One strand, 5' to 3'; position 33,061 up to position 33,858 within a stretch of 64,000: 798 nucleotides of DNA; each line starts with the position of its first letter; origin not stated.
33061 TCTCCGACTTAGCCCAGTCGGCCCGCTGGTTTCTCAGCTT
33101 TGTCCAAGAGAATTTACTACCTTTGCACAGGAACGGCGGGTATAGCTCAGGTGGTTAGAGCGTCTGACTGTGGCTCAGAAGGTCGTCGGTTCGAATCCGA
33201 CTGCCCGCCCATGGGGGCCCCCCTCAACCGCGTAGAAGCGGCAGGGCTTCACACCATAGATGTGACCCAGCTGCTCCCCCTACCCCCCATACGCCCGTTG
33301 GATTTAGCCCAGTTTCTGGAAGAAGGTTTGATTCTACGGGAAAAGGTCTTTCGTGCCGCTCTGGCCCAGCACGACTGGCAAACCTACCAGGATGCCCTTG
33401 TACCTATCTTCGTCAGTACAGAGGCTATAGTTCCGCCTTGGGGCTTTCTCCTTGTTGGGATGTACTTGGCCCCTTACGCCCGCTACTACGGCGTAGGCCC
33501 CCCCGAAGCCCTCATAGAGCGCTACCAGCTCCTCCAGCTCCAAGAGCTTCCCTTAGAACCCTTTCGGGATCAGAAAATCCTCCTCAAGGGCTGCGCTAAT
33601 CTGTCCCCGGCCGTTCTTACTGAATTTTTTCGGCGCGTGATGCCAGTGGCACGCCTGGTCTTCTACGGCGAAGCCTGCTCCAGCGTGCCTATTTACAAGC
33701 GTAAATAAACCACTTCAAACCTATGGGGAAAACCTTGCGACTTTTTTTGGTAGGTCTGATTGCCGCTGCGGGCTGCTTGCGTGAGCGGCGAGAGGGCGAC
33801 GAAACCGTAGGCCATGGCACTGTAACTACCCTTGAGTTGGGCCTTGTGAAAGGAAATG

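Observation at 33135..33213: tRNA-His embedded with zero spacing inside a protein-coding operon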

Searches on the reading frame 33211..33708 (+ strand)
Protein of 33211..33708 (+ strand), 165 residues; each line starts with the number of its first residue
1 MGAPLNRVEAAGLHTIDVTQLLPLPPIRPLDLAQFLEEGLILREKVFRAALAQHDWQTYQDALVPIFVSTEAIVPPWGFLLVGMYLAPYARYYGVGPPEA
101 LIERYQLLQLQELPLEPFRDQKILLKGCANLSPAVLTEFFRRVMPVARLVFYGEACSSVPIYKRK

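Call 4: search_protein_families(library=pfam, proteins=[window:33211-33708:+], max_evalue=0.01)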
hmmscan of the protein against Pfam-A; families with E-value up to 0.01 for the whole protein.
window:33211-33708:+ (165 aa): 1 family
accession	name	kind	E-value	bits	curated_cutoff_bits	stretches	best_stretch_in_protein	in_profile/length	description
PF10652.14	DUF2480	-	4.8e-45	153.8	25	1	5-164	4-165/165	Protein of unknown function (DUF2480)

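Call 7: find_homologous_proteins(query=window:33211-33708:+)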
Query window:33211-33708:+ (165 aa): 647 proteins with E <= 0.001 among 731 candidates; the best 120 are listed.
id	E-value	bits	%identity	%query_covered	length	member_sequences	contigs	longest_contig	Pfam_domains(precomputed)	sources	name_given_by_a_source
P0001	6.3e-97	340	92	100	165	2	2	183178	PF10652.15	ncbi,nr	ncbi:MAG: DUF2480 family protein [Bacteroidia bacterium]|nr:DUF2480 family protein [Bacteroidia bact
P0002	2.7e-74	267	75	100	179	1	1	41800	PF10652.15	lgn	-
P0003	1.2e-68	249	69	100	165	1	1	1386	PF10652.15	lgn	-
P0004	1.6e-68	248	68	100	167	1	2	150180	PF10652.15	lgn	-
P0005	6.2e-68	246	69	100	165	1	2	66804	PF10652.15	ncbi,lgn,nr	ncbi:MAG: DUF2480 family protein [Bacteroidia bacterium]|nr:DUF2480 family protein [Bacteroidia bact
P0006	1.0e-67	245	65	100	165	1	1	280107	PF10652.15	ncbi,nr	ncbi:MAG: DUF2480 family protein [Bacteroidia bacterium]|nr:DUF2480 family protein [Bacteroidia bact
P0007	1.1e-67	245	67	100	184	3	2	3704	PF10652.15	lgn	-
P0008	1.3e-67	245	68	100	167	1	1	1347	PF10652.15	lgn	-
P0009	1.6e-67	245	68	100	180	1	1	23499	PF10652.15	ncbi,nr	ncbi:MAG: DUF2480 family protein, partial [Bacteroidia bacterium]|nr:DUF2480 family protein [Bactero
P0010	4.1e-67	244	66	100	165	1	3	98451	PF10652.15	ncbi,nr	ncbi:MAG: DUF2480 family protein [Bacteroidia bacterium]|nr:DUF2480 family protein [Bacteroidia bact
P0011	6.1e-67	243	66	100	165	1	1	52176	PF10652.15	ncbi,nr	ncbi:MAG: DUF2480 family protein [Bacteroidia bacterium]|nr:DUF2480 family protein [Bacteroidia bact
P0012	2.4e-65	238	64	100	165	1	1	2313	PF10652.15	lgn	-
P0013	2.4e-65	238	65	100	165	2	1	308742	PF10652.15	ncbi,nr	ncbi:MAG: DUF2480 family protein [Bacteroidia bacterium]|nr:DUF2480 family protein [Bacteroidia bact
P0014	1.0e-64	236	66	100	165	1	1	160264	PF10652.15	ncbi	ncbi:MAG: DUF2480 family protein [Bacteroidia bacterium]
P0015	2.1e-64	235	67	100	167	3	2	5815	PF10652.15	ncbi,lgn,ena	-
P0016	4.3e-61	224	60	98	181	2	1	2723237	PF10652.15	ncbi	-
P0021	8.8e-55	203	59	100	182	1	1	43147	PF10652.15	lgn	-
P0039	3.3e-35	140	44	98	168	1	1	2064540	PF10652.15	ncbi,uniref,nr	ncbi:DUF2480 family protein [Robiginitalea sp. SC105]|uniref:DUF2480 family protein n=1 Tax=Robigini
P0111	1.8e-30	124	40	97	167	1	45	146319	PF10652.15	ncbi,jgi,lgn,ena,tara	jgi:hypothetical protein|tara:strand:- start:7184 stop:7687 length:504 start_codon:yes stop_codon:ye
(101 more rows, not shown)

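Call 12: find_related_loci(query=A1, collection=genome_contigs, flank=4000)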
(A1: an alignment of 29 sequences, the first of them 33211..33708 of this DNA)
Query A1 (165 aa) in genome_contigs; peptide patterns used: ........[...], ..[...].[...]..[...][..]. (x = any residue, [..] = any of these).
600 stretches matched a pattern (row limit reached: there are more); 598 encode a relative of the query (tblastn E <= 1e-3); the best 80 are kept; 80 distinct loci.
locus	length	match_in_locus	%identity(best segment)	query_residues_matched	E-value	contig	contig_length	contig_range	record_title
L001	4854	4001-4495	69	1-165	1e-72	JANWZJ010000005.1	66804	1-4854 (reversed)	MAG: Bacteroidia bacterium isolate SKYG92 NODE_5_length_66804_cov_5.204070, whole genome shotgun sequence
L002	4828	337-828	41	1-162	1e-39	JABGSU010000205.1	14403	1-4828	MAG: Flavobacteriaceae bacterium isolate SI034_bin114 k141_2616350, whole genome shotgun sequence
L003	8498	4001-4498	43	2-165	2e-39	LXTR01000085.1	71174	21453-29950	Flavobacteriaceae bacterium CP2B contig-1000018, whole genome shotgun sequence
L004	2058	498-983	44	6-165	7e-39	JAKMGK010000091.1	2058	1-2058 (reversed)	MAG: Flavobacteriaceae bacterium isolate MOX_bin96 PPB.contigs.fa_k127_455005, whole genome shotgun sequence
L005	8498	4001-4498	42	2-165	1e-38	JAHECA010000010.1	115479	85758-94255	MAG: Robiginitalea sp. isolate Ww158 NODE_170_length_115479_cov_12.400692, whole genome shotgun sequence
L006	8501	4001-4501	44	1-165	5e-38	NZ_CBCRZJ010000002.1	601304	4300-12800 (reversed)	Flavobacterium longum strain CIP111716T isolate CIP111716T NODE_0002, whole genome shotgun sequence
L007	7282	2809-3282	40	5-160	4e-38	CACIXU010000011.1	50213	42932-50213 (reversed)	uncultured Bacteroidetes bacterium isolate AG-914-G02 genome assembly, contig: AG-914-G02_NODE_11, whole genome shotgun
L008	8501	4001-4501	37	1-165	4e-37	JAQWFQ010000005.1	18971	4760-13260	MAG: Crocinitomicaceae bacterium isolate cluster1_bin.101 k141_375646, whole genome shotgun sequence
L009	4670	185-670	38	5-164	4e-37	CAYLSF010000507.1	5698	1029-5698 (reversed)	MAG TPA_asm: uncultured Saprospiraceae bacterium isolate SRP135972_co1_130 genome assembly, contig: NODE_22367_length_56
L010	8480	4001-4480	39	5-162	6e-37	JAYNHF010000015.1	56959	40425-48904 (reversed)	MAG: Flavobacteriaceae bacterium isolate 139545_S147_rosella_bins.tsv.095 NODE_269_length_56959_cov_7.618428, whole geno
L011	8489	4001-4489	39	5-165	1e-36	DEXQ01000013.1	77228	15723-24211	MAG TPA_asm: Aequorivita sp. UBA3180 UBA3180_contig_2140, whole genome shotgun sequence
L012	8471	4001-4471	39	6-160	1e-36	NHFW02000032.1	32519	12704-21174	MAG: Flavobacteriaceae bacterium TMED121 NHFW01000017.1, whole genome shotgun sequence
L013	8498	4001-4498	42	2-165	2e-36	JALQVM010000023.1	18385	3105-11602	MAG: Flavobacteriaceae bacterium isolate FCJ.34 NODE_23_length_18385_cov_2.846679, whole genome shotgun sequence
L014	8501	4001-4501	39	1-165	1e-36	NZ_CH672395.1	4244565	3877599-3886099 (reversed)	Leeuwenhoekiella blandensis MED217 scf_1099517004314, whole genome shotgun sequence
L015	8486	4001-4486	41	5-164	2e-36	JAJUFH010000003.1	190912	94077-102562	MAG: Sinomicrobium sp. isolate bin6 k141_76926_length_190912_cov_41.0093, whole genome shotgun sequence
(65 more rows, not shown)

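Call 17: find_encoding_contigs(protein=P0001, flank=5000, max_places=3)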
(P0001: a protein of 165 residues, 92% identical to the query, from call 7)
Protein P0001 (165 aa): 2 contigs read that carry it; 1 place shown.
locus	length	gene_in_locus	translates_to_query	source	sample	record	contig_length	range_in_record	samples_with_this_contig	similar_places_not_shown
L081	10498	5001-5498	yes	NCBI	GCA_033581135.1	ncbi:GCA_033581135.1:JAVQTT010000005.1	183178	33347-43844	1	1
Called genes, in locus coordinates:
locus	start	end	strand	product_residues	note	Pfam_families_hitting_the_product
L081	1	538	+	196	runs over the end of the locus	PF12802:MarR_2 (weak)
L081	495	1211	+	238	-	PF00849:PseudoU_synth_2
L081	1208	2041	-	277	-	PF01223:Endonuclease_NS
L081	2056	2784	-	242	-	PF00072:Response_reg, PF04397:LytTR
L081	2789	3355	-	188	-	PF01648:ACPS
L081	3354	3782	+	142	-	-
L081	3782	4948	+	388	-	-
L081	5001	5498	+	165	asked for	PF10652:DUF2480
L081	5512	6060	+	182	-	-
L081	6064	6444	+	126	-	PF01475:FUR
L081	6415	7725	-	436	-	PF08245:Mur_ligase_M, PF02875:Mur_ligase_C (weak), PF27239:FOL3_C (weak)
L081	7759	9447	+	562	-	PF00171:Aldedh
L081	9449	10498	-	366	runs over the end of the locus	PF01926:MMR_HSR1, PF02421:FeoB_N (weak), PF06071:YchF-GTPase_C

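Call 18: find_encoding_contigs(protein=P0002, flank=5000, max_places=3)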
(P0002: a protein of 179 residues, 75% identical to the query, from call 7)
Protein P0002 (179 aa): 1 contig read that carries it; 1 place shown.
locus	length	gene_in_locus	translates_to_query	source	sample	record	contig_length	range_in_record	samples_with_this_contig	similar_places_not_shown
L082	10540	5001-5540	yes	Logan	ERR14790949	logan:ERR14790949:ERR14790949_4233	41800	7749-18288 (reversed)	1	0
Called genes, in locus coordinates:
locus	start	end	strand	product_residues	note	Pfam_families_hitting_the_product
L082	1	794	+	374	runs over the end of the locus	PF01053:Cys_Met_Meta_PP, PF00155:Aminotran_1_2 (weak), PF01041:DegT_DnrJ_EryC1 (faint), PF00266:Aminotran_5 (weak)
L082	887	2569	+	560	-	PF13188:PAS_8 (faint), PF00989:PAS, PF08448:PAS_4, PF13426:PAS_9, PF07228:SpoIIE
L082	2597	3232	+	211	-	PF03548:LolA, PF17131:TP_0789-like (weak)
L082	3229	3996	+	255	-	PF00215:OMPdecase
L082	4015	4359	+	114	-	PF00886:Ribosomal_S16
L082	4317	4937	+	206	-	PF01782:RimM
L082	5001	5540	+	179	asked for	PF10652:DUF2480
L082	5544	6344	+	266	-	PF01145:Band_7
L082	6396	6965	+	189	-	-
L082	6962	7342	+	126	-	PF01475:FUR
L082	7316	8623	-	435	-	PF08245:Mur_ligase_M, PF27239:FOL3_C (faint), PF02875:Mur_ligase_C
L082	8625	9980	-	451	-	PF05958:tRNA_U5-meth_tr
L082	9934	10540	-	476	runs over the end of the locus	-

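Call 19: find_encoding_contigs(protein=P0016, flank=5000, max_places=3)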
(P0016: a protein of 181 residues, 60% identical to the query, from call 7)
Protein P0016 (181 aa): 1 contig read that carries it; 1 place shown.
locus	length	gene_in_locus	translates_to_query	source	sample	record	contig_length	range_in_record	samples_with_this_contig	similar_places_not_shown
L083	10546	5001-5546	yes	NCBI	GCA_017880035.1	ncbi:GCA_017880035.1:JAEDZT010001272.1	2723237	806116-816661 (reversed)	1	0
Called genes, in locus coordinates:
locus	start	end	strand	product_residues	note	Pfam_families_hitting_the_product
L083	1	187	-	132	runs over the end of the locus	PF00293:NUDIX, PF22327:Nudt16-like (weak)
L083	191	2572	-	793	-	PF17900:Peptidase_M1_N, PF01433:Peptidase_M1, PF13646:HEAT_2 (faint)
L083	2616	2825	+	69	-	-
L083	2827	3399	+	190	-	-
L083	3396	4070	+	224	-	PF03315:SDH_beta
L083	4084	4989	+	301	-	PF05050:Methyltransf_21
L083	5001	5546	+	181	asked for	PF10652:DUF2480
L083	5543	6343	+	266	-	PF01145:Band_7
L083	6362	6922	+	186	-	-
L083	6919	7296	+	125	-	PF01475:FUR, PF25213:HVO_A0261_N (weak)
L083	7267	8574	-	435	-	PF08245:Mur_ligase_M, PF02875:Mur_ligase_C (weak)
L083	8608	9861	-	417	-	PF23019:DUF7033 (weak)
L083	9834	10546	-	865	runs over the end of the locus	-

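Call 28: find_encoding_contigs(protein=P0004, flank=3000, max_places=1)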
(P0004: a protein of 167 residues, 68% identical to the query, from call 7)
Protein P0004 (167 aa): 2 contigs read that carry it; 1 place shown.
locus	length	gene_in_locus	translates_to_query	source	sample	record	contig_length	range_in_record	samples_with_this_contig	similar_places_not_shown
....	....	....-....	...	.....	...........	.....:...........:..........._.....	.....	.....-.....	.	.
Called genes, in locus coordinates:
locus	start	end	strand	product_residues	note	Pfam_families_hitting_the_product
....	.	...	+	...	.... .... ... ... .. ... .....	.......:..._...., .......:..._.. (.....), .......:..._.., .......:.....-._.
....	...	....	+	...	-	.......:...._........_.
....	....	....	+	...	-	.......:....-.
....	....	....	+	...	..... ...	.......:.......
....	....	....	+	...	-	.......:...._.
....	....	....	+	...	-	-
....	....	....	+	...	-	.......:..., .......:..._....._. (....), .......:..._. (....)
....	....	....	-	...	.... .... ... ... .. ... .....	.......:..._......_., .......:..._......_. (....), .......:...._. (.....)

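Call 29: find_encoding_contigs(protein=P0006, flank=3000, max_places=1)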
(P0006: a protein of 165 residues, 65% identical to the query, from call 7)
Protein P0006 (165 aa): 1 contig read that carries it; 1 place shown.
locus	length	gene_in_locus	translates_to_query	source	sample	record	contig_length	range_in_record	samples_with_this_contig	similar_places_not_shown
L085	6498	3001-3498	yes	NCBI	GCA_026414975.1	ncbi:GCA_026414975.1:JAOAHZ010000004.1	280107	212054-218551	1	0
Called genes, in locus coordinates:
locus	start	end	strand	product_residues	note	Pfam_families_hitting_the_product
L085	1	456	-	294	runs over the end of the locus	-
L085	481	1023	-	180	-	PF01625:PMSR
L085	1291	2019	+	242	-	PF13568:OMP_b-brl_2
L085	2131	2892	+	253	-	PF01027:Bax1-I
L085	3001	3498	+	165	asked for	PF10652:DUF2480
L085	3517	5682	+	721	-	PF00593:TonB_dep_Rec_b-barrel (faint)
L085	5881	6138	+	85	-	-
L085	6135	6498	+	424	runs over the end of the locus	-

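Call 30: find_encoding_contigs(protein=P0013, flank=3000, max_places=1)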
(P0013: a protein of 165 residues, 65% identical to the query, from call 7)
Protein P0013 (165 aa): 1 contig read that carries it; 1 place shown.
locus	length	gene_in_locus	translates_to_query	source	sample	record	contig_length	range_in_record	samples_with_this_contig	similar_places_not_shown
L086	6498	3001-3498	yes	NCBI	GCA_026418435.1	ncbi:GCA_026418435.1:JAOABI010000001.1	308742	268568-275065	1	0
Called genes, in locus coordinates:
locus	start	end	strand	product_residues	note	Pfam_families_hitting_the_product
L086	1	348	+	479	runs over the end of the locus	PF00282:Pyridoxal_deC, PF00266:Aminotran_5, PF01041:DegT_DnrJ_EryC1 (faint)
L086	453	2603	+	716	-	PF12437:GSIII_N, PF00120:Gln-synt_C, PF18318:Gln-synt_C-ter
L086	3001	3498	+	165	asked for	PF10652:DUF2480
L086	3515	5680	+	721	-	PF13715:CarbopepD_reg_2 (weak), PF07715:Plug (faint), PF00593:TonB_dep_Rec_b-barrel (weak)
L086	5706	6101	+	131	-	-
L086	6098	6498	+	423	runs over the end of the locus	-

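Call 31: find_encoding_contigs(protein=P0021, flank=3000, max_places=1)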
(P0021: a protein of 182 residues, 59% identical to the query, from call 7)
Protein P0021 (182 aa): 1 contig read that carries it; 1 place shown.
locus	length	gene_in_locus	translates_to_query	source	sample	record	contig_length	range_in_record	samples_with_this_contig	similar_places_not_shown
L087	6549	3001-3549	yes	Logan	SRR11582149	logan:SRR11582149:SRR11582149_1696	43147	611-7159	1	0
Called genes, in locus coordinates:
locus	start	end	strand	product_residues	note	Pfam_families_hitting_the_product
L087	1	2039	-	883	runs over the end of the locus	?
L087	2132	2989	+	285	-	PF05050:Methyltransf_21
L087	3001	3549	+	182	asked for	PF10652:DUF2480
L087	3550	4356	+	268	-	PF01145:Band_7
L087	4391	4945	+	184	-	-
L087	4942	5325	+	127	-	PF01475:FUR, PF25213:HVO_A0261_N (weak), PF12802:MarR_2 (weak)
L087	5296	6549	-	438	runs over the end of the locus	PF08245:Mur_ligase_M, PF02875:Mur_ligase_C, PF27239:FOL3_C (faint)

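Call 50: find_encoding_contigs(protein=P0039, flank=5000, max_places=1)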
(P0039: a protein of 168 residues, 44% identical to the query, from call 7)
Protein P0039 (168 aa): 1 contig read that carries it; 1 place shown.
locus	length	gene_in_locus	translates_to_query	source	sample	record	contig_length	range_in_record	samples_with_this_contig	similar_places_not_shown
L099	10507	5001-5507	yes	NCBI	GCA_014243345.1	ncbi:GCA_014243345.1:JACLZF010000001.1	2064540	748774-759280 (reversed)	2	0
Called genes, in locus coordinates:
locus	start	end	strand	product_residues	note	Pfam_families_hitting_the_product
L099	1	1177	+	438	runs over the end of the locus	PF19295:SufBD_N, PF01458:SUFBD_core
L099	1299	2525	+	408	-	PF00155:Aminotran_1_2, PF00266:Aminotran_5, PF01053:Cys_Met_Meta_PP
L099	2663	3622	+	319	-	PF05572:Peptidase_M43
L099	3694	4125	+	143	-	-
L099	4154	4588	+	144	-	PF02657:SufE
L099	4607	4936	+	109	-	PF01883:FeS_assembly_P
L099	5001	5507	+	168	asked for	PF10652:DUF2480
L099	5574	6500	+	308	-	PF11276:DUF3078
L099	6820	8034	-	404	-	PF13167:GTP-bdg_N, PF16360:GTP-bdg_M, PF00025:Arf (weak), PF03193:RsgA_GTPase (faint), PF01926:MMR_HSR1, PF04670:Gtr1_RagA (weak)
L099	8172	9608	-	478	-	PF03572:Peptidase_S41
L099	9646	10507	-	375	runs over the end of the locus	PF12833:HTH_18, PF00165:HTH_AraC (weak)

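Call 51: find_encoding_contigs(protein=P0111, flank=5000, max_places=1)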
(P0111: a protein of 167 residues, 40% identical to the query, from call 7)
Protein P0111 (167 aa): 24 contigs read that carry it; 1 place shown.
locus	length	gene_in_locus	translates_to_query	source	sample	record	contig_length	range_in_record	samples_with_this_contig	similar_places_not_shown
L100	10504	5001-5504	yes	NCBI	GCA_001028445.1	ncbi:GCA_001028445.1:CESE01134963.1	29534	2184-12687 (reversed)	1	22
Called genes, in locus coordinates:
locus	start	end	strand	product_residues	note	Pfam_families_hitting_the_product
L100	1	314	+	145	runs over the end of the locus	-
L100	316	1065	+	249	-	PF00005:ABC_tran, PF02463:SMC_N (weak)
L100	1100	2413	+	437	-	PF19295:SufBD_N, PF01458:SUFBD_core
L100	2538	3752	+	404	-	PF00266:Aminotran_5, PF00155:Aminotran_1_2, PF01053:Cys_Met_Meta_PP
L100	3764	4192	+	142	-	PF03724:META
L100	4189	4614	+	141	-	PF02657:SufE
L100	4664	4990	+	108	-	PF01883:FeS_assembly_P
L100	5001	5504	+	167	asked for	PF10652:DUF2480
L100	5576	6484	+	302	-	PF11276:DUF3078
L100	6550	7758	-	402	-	PF13167:GTP-bdg_N, PF16360:GTP-bdg_M, PF03193:RsgA_GTPase (faint), PF01926:MMR_HSR1, PF02421:FeoB_N (weak)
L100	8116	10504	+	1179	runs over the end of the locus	PF26689:FIDD, PF13585:CHU_C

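Call 60: find_encoding_contigs(protein=P0011, flank=3000, max_places=1)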
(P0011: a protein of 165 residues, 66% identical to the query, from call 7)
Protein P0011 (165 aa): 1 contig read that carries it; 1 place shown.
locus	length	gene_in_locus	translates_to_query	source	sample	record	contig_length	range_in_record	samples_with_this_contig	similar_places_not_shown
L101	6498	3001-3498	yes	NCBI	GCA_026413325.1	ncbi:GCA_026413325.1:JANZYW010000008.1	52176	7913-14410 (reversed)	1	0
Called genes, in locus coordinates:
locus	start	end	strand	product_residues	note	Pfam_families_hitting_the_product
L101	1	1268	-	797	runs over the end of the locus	PF17900:Peptidase_M1_N, PF01433:Peptidase_M1, PF13646:HEAT_2 (faint)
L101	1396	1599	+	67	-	-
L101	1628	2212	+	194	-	-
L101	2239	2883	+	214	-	PF03315:SDH_beta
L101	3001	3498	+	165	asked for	PF10652:DUF2480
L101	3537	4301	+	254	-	PF01145:Band_7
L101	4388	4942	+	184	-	-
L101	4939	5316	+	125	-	PF01475:FUR, PF25213:HVO_A0261_N (weak)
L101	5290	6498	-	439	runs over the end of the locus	PF08245:Mur_ligase_M, PF02875:Mur_ligase_C (weak)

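Call 61: find_encoding_contigs(protein=P0014, flank=3000, max_places=1)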
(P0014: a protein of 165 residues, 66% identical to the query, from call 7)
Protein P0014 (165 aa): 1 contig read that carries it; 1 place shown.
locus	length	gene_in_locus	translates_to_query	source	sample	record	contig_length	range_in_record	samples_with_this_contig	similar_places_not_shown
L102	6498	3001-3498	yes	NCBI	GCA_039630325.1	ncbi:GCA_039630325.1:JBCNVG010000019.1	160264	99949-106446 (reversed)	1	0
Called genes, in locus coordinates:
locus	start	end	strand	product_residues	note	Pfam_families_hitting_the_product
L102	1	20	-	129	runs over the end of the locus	-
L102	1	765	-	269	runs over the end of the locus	PF13174:TPR_6 (faint), PF13428:TPR_14 (faint), PF07719:TPR_2 (faint), PF13525:YfiO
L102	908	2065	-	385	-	PF01075:Glyco_transf_9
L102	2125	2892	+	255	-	PF01027:Bax1-I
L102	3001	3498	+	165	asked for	PF10652:DUF2480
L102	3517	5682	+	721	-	PF00593:TonB_dep_Rec_b-barrel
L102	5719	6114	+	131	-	-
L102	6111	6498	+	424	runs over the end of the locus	-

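Call 72: predict_structure(alignment_id=A1)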
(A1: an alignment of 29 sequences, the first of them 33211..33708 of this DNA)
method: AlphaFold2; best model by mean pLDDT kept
length: 165 residues; sequences in the alignment: 29
mean_pLDDT: 89.8   pTM: 0.80
mean pLDDT of the five models: 89.8, 89.2, 89.2, 87.8, 87.5
residues with pLDDT >= 90: 118; 70-90: 32; 50-70: 10; < 50: 5
segments of 3 or more residues with pLDDT < 50: 1-5
pLDDT, mean of each block of 10 residues (from residue 1): 52 83 95 93 96 98 97 95 98 96 96 92 87 93 93 75 88
secondary structure, 60 per line:
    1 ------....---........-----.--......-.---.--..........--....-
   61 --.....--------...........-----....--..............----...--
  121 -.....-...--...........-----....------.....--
elements in order: H7-10 E14-17 H18-21 H32-35 H44-53 H56-59 E63-67 H76-86 E92-95 H98-111 E122-126 H133-143 E149-152 E159-163
